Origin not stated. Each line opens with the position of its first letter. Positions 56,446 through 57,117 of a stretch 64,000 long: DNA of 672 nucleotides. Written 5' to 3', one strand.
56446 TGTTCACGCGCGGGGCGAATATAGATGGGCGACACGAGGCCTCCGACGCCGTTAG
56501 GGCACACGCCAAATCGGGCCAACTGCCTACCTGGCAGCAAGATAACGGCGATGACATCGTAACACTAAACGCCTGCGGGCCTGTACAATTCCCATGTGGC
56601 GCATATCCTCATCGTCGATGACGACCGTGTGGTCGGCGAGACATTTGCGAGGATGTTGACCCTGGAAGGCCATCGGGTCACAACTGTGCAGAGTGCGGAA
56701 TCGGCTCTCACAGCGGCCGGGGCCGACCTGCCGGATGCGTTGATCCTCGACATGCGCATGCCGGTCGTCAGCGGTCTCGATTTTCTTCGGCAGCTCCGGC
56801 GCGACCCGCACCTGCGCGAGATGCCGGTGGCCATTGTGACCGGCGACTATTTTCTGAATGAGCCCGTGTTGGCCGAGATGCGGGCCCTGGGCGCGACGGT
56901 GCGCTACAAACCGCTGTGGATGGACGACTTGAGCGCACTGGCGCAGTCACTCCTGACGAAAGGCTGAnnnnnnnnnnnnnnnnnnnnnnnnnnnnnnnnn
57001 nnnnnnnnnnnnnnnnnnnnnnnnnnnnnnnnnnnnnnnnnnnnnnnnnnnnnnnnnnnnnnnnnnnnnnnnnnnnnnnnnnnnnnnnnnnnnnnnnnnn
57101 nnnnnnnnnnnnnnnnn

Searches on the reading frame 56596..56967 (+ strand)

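Call 105: search_protein_families(library=pfam, proteins=[window:56596-56967:+], max_evalue=0.001)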
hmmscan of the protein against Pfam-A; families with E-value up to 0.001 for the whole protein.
window:56596-56967:+ (123 aa): 1 family
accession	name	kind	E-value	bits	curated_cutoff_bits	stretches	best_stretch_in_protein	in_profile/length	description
PF00072.30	Response_reg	-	1.2e-17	64.6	30.2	1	4-84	1-79/111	Response regulator receiver domain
